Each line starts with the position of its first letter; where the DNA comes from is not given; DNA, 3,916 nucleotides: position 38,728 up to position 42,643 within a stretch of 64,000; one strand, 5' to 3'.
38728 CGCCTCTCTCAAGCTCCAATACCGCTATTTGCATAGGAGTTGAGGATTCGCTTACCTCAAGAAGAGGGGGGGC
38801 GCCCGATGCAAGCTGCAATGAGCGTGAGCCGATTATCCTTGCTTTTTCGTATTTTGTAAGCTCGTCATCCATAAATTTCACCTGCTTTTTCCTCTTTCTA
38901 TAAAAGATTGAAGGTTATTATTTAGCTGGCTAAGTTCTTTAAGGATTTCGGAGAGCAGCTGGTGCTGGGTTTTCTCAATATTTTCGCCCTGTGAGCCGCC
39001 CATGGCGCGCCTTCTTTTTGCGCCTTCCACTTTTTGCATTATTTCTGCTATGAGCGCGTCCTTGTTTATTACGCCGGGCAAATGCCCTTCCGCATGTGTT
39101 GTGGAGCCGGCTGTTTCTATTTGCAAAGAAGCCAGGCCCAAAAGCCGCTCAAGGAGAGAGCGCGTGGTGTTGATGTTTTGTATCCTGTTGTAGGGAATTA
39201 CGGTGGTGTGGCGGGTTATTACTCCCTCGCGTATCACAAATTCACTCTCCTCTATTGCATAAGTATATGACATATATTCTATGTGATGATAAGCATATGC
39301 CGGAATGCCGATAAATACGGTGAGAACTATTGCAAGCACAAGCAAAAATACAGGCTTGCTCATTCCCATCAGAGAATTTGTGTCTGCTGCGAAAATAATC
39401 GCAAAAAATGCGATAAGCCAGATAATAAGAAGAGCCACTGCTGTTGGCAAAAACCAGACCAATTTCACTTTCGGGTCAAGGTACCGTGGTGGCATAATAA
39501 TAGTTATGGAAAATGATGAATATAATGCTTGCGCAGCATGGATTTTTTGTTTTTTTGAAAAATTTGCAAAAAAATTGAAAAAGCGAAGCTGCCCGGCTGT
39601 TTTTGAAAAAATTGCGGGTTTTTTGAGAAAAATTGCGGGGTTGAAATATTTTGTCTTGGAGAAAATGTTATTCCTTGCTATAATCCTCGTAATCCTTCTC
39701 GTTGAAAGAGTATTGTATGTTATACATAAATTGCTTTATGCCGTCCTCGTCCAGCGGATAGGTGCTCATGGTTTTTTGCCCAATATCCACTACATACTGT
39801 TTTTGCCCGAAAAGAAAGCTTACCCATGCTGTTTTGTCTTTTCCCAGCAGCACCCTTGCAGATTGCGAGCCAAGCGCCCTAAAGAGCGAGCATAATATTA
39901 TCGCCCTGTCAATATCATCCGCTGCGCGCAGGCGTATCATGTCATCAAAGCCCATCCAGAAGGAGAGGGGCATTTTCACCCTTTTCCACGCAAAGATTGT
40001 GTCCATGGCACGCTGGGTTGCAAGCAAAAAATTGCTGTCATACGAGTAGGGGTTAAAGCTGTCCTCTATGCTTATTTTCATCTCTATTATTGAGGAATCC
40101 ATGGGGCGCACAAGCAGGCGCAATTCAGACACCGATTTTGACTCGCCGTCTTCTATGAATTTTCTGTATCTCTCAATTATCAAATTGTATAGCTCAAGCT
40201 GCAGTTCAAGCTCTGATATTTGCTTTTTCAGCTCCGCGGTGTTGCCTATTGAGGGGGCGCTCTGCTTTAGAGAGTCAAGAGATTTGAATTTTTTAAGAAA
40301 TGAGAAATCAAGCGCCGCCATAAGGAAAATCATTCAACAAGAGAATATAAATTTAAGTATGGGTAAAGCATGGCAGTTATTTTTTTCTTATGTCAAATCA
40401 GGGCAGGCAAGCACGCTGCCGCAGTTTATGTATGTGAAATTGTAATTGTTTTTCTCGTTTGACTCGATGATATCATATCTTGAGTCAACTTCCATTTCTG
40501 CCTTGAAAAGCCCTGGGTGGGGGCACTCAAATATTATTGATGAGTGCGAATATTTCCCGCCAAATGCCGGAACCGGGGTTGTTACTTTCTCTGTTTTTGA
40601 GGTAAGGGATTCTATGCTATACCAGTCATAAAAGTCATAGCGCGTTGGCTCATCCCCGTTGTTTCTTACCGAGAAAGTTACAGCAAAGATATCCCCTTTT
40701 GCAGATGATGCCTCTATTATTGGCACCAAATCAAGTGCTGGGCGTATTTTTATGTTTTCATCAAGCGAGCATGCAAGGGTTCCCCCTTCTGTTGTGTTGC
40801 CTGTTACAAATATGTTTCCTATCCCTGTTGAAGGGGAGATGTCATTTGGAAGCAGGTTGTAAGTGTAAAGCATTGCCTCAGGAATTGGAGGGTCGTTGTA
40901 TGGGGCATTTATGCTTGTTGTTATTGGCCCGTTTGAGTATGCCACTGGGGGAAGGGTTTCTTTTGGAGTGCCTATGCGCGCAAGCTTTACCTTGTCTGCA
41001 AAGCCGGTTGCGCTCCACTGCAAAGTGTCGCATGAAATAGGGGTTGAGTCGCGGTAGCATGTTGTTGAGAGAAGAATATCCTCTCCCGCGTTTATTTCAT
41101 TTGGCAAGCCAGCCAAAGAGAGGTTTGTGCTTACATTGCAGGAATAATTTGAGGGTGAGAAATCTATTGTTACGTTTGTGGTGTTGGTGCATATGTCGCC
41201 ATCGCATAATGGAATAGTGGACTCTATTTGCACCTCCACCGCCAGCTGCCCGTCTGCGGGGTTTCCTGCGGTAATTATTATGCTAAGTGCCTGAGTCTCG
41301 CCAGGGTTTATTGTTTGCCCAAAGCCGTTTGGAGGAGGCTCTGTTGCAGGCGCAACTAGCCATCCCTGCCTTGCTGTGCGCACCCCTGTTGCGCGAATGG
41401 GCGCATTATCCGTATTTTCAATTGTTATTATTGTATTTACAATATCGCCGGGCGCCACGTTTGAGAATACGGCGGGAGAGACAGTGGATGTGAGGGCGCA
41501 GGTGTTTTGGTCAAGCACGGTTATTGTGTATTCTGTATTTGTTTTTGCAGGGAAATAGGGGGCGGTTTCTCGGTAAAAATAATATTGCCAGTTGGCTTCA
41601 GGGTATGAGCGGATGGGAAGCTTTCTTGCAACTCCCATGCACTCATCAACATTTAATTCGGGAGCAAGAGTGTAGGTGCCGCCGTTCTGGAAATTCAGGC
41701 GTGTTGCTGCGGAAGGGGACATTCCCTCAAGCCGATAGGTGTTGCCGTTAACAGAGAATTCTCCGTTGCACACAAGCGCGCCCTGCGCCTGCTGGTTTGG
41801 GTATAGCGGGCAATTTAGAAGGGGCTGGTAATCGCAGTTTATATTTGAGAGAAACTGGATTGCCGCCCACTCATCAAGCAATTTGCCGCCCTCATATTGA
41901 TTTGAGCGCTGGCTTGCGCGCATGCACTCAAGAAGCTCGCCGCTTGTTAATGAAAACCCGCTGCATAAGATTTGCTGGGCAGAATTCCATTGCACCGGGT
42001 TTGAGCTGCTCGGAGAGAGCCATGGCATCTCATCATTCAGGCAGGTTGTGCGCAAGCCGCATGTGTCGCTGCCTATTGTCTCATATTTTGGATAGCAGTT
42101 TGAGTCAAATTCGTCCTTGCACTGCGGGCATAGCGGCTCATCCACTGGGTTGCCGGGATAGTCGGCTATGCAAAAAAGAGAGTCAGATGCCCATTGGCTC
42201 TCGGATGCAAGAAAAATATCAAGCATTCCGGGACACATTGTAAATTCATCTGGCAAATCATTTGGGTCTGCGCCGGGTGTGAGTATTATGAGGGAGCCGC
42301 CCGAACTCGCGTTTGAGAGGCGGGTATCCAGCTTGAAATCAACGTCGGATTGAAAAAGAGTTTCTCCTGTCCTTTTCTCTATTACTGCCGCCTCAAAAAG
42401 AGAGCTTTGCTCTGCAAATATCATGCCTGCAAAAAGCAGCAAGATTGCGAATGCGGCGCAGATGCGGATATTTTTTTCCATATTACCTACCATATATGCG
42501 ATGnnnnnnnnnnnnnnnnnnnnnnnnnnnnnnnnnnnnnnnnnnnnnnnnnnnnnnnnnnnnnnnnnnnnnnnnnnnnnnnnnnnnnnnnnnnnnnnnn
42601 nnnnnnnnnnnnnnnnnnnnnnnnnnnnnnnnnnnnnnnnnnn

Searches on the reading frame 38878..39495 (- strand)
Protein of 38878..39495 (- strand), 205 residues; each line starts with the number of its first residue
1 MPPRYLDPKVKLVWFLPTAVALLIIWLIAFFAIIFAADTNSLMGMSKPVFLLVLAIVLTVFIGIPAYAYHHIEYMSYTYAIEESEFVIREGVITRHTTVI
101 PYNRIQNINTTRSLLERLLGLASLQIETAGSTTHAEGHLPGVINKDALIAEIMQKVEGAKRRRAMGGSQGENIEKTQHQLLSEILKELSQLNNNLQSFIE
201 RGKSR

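Call 4: search_protein_families(library=pfam, proteins=[window:38878-39495:-], max_evalue=0.1)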
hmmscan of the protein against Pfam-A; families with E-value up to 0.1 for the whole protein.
window:38878-39495:- (205 aa): 5 families
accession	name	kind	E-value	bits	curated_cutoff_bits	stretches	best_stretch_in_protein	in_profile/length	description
PF03703.20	bPH_2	-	9.6e-19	67.8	22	1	74-137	1-61/78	Bacterial PH domain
PF06713.17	bPH_4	-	0.00038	20.9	22.9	1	78-132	2-54/74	Bacterial PH domain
PF00487.30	FA_desaturase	-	0.045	14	29.7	1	13-82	133-201/253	Fatty acid desaturase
PF13567.11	DUF4131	-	0.053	13.6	31.6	1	13-95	6-75/165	Domain of unknown function (DUF4131)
PF06398.17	Pex24p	-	0.067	12.7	26.8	1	46-199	55-121/358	Integral peroxisomal membrane peroxin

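Call 5: search_protein_families(library=ncbifam, proteins=[window:38878-39495:-], max_evalue=0.1)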
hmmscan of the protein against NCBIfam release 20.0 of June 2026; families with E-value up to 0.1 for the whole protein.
window:38878-39495:- (205 aa): 1 family
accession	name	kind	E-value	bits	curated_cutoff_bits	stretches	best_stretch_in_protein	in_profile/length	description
NF040894.1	puhB_PGC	equivalog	0.0017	18.2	110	1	21-111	37-131/176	photosynthetic complex putative assembly protein PuhB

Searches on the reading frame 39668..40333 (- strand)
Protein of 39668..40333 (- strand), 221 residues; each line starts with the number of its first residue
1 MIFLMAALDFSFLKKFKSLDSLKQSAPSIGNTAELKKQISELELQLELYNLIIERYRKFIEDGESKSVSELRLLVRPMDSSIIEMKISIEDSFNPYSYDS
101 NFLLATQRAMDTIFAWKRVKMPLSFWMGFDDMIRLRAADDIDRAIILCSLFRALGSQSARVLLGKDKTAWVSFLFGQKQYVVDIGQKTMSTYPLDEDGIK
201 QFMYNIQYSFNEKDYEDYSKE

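Call 4: search_protein_families(library=pfam, proteins=[window:39668-40333:-], max_evalue=0.1)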
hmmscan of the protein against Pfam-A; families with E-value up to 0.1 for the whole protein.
window:39668-40333:- (221 aa): 2 families
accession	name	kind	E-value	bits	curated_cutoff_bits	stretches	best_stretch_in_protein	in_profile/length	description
PF24656.1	CEPT76_peptidase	-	4.6e-05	24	27.8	1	125-171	2-51/121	CEP76 peptidase-like domain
PF25610.1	HR1_TOCA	-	0.071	13.9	27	0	24-65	47-88/90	TOCA family HR1 domain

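Call 5: search_protein_families(library=ncbifam, proteins=[window:39668-40333:-], max_evalue=0.1)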
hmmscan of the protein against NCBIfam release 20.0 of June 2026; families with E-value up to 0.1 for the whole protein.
window:39668-40333:- (221 aa): 0 families

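Call 82: search_protein_families(library=phrogs, proteins=[window:39668-40333:-], max_evalue=0.01)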
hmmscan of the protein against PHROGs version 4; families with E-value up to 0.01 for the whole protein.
window:39668-40333:- (221 aa): 0 families

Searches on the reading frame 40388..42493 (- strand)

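Call 4: search_protein_families(library=pfam, proteins=[window:40388-42493:-], max_evalue=0.1)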
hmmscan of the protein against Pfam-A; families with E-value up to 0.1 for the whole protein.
window:40388-42493:- (701 aa): 2 families
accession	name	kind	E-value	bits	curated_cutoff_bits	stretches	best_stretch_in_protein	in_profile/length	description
PF07705.17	CARDB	-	9.1e-06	26.3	22.7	1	593-684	11-98/101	CARDB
PF22544.2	HYDIN_VesB_CFA65-like_Ig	-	0.015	15.9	25.5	0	343-412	12-75/100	HYDIN/CFA65/VesB-like, Ig-like domain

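Call 5: search_protein_families(library=ncbifam, proteins=[window:40388-42493:-], max_evalue=0.1)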
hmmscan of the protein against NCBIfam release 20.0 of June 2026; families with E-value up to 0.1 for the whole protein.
window:40388-42493:- (701 aa): 0 families

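Call 82: search_protein_families(library=phrogs, proteins=[window:40388-42493:-], max_evalue=0.01)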
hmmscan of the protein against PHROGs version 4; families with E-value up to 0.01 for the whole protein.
window:40388-42493:- (701 aa): 0 families
